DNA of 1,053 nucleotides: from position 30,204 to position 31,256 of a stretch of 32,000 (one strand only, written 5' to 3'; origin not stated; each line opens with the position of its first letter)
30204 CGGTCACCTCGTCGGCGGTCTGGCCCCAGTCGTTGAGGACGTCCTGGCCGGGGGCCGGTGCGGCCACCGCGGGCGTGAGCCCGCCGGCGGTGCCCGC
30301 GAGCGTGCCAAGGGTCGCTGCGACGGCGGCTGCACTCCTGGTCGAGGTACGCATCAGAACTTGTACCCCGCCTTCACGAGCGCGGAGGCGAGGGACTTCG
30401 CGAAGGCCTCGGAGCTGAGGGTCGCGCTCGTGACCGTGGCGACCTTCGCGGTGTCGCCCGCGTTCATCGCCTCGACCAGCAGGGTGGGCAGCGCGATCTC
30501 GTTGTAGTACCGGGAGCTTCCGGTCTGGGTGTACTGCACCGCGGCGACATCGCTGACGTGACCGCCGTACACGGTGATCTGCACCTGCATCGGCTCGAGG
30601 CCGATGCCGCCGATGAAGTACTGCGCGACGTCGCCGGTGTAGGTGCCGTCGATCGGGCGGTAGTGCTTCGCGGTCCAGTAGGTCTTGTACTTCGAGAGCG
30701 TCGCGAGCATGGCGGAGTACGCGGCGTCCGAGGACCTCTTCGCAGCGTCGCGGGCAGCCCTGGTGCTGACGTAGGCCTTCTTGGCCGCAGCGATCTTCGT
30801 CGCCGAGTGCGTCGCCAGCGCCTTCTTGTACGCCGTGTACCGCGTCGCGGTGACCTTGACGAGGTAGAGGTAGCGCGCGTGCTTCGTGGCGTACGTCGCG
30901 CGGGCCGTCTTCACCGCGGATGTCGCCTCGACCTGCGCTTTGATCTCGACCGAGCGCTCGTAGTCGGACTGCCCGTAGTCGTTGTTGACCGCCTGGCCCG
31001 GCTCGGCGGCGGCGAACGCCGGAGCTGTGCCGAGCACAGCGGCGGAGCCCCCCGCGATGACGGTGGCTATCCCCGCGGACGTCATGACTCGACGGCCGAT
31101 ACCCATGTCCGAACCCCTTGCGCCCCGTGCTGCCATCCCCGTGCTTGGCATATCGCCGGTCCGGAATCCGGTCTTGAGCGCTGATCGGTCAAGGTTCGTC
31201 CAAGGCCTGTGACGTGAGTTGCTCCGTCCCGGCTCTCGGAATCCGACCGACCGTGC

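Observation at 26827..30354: Giant protein: 11 tandem FN3 domains used as a rod carrying a terminal FMN_bind redox domain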

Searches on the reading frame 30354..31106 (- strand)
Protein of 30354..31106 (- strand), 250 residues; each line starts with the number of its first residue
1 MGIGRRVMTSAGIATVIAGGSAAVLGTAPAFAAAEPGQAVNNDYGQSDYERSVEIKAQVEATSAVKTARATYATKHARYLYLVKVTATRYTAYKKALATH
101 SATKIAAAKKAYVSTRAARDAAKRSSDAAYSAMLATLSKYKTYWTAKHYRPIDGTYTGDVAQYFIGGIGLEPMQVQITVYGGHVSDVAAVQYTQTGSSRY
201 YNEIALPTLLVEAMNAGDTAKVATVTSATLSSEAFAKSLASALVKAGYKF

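Call 3: search_protein_families(library=pfam, proteins=[window:30354-31085:-], max_evalue=0.01)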
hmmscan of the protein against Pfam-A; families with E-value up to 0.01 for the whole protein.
window:30354-31085:- (243 aa): 1 family
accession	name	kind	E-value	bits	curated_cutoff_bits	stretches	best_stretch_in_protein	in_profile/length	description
PF04205.19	FMN_bind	-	0.0015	19.6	22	1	165-236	5-76/77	FMN-binding domain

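Call 19: find_homologous_proteins(query=window:30354-31106:-, max_evalue=0.00001)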
Query window:30354-31106:- (250 aa): 60 proteins with E <= 0.00001 among 3722 candidates.
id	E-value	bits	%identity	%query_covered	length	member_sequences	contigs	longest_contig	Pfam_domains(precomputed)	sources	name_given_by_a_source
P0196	5.8e-141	486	94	100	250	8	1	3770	-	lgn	-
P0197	1.2e-140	485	94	100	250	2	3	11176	-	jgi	jgi:uncharacterized protein with FMN-binding domain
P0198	2.9e-96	340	67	100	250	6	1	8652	-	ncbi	-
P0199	1.2e-94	334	66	100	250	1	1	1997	PF04205.20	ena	-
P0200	3.5e-91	323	62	100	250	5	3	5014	-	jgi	-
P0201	3.9e-90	320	69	93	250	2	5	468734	-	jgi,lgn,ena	jgi:uncharacterized protein with FMN-binding domain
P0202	4.0e-88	313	66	94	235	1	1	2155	PF04205.20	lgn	-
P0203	6.2e-87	309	65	91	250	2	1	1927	-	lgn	-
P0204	1.8e-59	220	56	88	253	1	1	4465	PF04205.20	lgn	-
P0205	3.3e-56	209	51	98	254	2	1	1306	-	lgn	-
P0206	5.8e-55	205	53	86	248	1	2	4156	-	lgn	-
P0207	1.2e-53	200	52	88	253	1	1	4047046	PF04205.20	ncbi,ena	-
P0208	1.5e-53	200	52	86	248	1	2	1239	-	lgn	-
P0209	3.4e-53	199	52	86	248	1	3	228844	-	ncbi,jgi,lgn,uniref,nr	ncbi:MAG TPA: hypothetical protein VGN18_01570 [Jatrophihabitans sp.]|jgi:uncharacterized protein wi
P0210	6.4e-53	198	50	95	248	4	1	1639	-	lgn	-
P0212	2.2e-51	193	48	96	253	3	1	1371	PF04205.20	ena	-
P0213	3.2e-49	186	47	94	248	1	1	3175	PF04205.20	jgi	jgi:uncharacterized protein with FMN-binding domain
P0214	4.1e-49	186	47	88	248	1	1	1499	PF04205.20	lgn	-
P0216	4.3e-48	182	50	85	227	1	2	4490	PF04205.20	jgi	jgi:uncharacterized protein with FMN-binding domain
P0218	1.0e-45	175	49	88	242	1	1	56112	PF04205.20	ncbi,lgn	-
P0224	6.5e-42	162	59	45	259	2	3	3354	PF04205.20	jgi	-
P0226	1.9e-41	161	48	89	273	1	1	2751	PF04205.20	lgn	-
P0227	5.9e-41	159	44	89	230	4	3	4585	PF04205.20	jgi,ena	-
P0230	9.3e-40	155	45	89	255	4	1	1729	PF04205.20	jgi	-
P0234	1.5e-38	151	46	88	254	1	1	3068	PF04205.20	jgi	jgi:uncharacterized protein with FMN-binding domain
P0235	2.3e-38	151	44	94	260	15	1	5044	PF04205.20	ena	-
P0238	2.0e-37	147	42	86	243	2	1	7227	PF04205.20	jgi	jgi:uncharacterized protein with FMN-binding domain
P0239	2.7e-37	147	42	88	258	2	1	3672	PF04205.20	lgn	-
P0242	2.9e-36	144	43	90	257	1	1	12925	PF04205.20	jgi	jgi:uncharacterized protein with FMN-binding domain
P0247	2.8e-34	137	44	90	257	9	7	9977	PF04205.20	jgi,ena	-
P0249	5.3e-34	136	41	96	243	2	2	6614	PF04205.20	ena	-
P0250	4.9e-33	133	38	90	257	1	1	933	PF04205.20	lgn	-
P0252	2.1e-29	121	43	85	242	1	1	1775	PF04205.20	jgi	jgi:uncharacterized protein with FMN-binding domain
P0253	8.2e-29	119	57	42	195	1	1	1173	PF04205.20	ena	-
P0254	1.7e-28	118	51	56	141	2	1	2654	PF04205.20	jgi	jgi:uncharacterized protein with FMN-binding domain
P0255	2.9e-23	101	53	41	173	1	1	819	PF04205.20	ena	-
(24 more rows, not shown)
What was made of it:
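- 30354..31106 (-): Paralogue, 250 aa: signal-like N-terminus, the same helical hairpin module, and an FMN_bind domain attached directly (no FN3). Its flavinylation-site variant is V-T-S-A-T. Its stop overlaps the giant's ATG (TGATG). Orthologues are 250 aa with 100% coverage (call 19).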

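Call 25: search_solved_structures(query=A1, max_evalue=1, show_alignments=2)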
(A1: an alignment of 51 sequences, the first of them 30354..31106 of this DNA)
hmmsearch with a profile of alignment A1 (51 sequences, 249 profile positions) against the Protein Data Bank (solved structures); distinct sequences matched with E-value up to 1: 4.
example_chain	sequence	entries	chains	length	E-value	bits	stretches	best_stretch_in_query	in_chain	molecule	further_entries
8p2a_A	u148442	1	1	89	4.1e-19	72.5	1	165-245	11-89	FMN-binding domain-containing protein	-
8p2b_A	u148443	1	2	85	0.077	15.9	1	170-246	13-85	Clostridiaceae bacterium FMN4 domain 1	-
1mld_A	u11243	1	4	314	0.79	12.6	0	159-228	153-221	MALATE DEHYDROGENASE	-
6u8t_A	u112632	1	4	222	0.92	12.4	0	30-78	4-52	PfhB2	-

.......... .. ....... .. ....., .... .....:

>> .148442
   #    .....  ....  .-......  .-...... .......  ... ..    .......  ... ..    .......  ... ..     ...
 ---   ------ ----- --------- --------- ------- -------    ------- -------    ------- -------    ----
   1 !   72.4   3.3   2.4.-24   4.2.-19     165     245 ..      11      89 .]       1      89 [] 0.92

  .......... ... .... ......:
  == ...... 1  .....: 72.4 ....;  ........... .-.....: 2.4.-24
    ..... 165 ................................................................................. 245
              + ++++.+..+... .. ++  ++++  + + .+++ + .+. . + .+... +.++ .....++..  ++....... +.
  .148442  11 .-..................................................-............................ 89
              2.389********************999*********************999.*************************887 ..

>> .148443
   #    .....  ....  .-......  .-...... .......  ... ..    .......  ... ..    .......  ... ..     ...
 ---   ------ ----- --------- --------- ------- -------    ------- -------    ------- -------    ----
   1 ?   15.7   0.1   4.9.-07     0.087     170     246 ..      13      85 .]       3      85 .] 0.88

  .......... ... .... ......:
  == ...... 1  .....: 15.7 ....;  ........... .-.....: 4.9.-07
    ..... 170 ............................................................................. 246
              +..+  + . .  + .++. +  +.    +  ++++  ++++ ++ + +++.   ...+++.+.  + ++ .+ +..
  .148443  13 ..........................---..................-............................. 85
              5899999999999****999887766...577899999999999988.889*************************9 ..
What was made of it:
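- On FMN_bind domain (PF04205), ApbE substrate: The paralogue family profile gives E 4e-19 (call 25).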

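Call 34: predict_structure(alignment_id=A1)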
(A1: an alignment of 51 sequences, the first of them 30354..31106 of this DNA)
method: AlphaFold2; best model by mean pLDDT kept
length: 250 residues; sequences in the alignment: 51
mean_pLDDT: 83.2   pTM: 0.65
mean pLDDT of the five models: 83.2, 83.0, 81.7, 79.1, 78.8
residues with pLDDT >= 90: 140; 70-90: 68; 50-70: 6; < 50: 36
segments of 3 or more residues with pLDDT < 50: 1-36
pLDDT, mean of each block of 10 residues (from residue 1): 36 36 35 48 84 91 96 98 98 98 98 98 98 97 89 94 86 94 90 88 89 81 78 91 88
secondary structure, 60 per line:
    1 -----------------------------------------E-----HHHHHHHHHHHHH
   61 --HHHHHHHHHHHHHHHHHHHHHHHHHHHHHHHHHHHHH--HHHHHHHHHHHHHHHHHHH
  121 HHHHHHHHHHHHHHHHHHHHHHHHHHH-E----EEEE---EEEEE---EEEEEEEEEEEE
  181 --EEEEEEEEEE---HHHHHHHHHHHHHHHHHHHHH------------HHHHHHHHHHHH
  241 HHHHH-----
elements in order: H48-60 H63-99 H102-147 E154-157 E161-165 E169-180 E183-192 H196-216 H229-245
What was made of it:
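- In the paralogue the same hairpin sits directly against the FMN_bind domain with no spacer (call 34), so the hairpin does not need to be far from a flavin.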

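Call 37: fold_search(model_id=the predicted structure, library=pdb)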
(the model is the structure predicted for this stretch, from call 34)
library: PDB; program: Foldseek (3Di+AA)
matches with E <= 10: 272; with E <= 0.001: 1
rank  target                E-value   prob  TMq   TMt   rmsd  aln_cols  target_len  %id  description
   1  8p2a                  5.9e-07  1.00  0.34  0.91   1.8        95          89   40  Crystal structure of SaFMN3 domain 2 (released 2023-07-19)
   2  5da9_A                5.3e-02  0.98  0.31  0.19  17.0       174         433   13  ATP-gamma-S bound Rad50 from Chaetomium thermophilum in complex with the Rad50-binding domain of Mre11 (released 2016-03-02)
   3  2b5u_A                9.3e-02  0.38  0.18  0.12  16.9       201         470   14  Crystal Structure Of Colicin E3 V206C Mutant In Complex With Its Immunity Protein (released 2006-11-07)
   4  1jch_A                1.6e-01  0.35  0.20  0.13  15.2       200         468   14  Crystal Structure of Colicin E3 in Complex with its Immunity Protein (released 2001-11-30)
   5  2kzx_MODEL_1_A        2.2e-01  0.93  0.27  0.48   4.7       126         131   16  Solution NMR Structure of A3DHT5 from Clostridium thermocellum, Northeast Structural Genomics Consortium Targe (released 2010-08-25)
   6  5dac_B                3.1e-01  0.82  0.31  0.18  18.1       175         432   13  ATP-gamma-S bound Rad50 from Chaetomium thermophilum in complex with DNA (released 2016-03-02)
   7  9qgy_G                3.2e-01  0.21  0.17  0.14  14.1       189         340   13  Structure of the YbjP lipoprotein bound to the MacAB-TolC tripartite efflux pump (released 2026-03-25)
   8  3tul_C                5.1e-01  0.44  0.17  0.31  10.5       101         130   21  Crystal structure of N-terminal region of Type III Secretion Major Translocator SipB (residues 82-226) (released 2012-02-15)
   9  3tul_B                6.4e-01  0.57  0.22  0.36   6.2       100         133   20  Crystal structure of N-terminal region of Type III Secretion Major Translocator SipB (residues 82-226) (released 2012-02-15)
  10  3tul_A                8.0e-01  0.35  0.17  0.31  10.5       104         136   18  Crystal structure of N-terminal region of Type III Secretion Major Translocator SipB (residues 82-226) (released 2012-02-15)
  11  6zvr_DB               8.9e-01  0.96  0.32  0.49   5.4       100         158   15  C11 symmetry: Bacterial Vipp1 and PspA are members of the ancient ESCRT-III membrane-remodeling superfamily. (released 2021-08-04)
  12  8t8f_E                8.9e-01  0.63  0.29  0.21  13.4       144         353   13  Smc5/6 8mer (released 2023-11-15)
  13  3tul_D                1.1e+00  0.41  0.22  0.39   6.8       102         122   18  Crystal structure of N-terminal region of Type III Secretion Major Translocator SipB (residues 82-226) (released 2012-02-15)
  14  2ysu_B                1.3e+00  0.35  0.22  0.37   7.7       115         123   20  Structure of the complex between BtuB and Colicin E2 receptor binding domain (released 2007-06-19)
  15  5ew5_A                1.5e+00  0.35  0.25  0.14   8.0       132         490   20  Crystal Structure of Colicin E9 In Complex with Its Immunity Protein Im9 (released 2016-07-20)
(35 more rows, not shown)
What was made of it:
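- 30354..31106 (-): The C-domain superposes on 8P2A (TM 0.91, rmsd 1.8 A) (calls 34, 37).
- On FMN_bind domain (PF04205), ApbE substrate: The paralogue model superposes at TM 0.91 and rmsd 1.8 A (call 37).
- Closest known: SaFMN3 and other multi-flavinylated proteins. Same: The same FMN_bind fold and VSGAT site, 40% identity in the Foldseek alignment of the paralogue model (call 37).
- Helical hairpins such as the colicin R-domains hit in call 37 are used for docking.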

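Call 59: search_protein_families(library=ncbifam, proteins=[window:30354-31106:-], max_evalue=0.01)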
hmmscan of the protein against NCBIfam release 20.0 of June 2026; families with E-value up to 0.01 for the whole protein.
window:30354-31106:- (250 aa): 0 families

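Call 63: search_protein_representatives(alignment_id=A1)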
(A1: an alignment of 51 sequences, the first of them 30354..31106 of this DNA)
Query: 51 sequences, 249 profile positions. Proteins with E-value up to 0.001 (for the whole library): 5471; up to 1e-10: 2650; up to 1e-30: 30. The best 150 are listed.
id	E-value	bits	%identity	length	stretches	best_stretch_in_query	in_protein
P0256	1.3e-97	342.7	-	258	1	7-249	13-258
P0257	1.7e-95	335.9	-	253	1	4-248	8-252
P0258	1.9e-80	286.5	-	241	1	9-248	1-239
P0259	2.3e-78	279.7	-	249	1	1-249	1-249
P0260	4.9e-74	265.5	-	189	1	63-249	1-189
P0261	4.1e-70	252.7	-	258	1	10-248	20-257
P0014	1.9e-69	250.5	-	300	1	3-247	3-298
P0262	6.7e-66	238.9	-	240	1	5-248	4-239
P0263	1.3e-64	234.6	-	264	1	6-249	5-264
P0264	7.6e-61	222.3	-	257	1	5-248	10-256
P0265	6.7e-59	215.9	-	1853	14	170-247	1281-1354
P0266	2.4e-58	214.2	-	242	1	10-248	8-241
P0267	1.3e-56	208.4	-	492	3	150-246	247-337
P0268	1.1e-54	202.1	-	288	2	4-205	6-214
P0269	2.1e-51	191.4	-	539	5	151-243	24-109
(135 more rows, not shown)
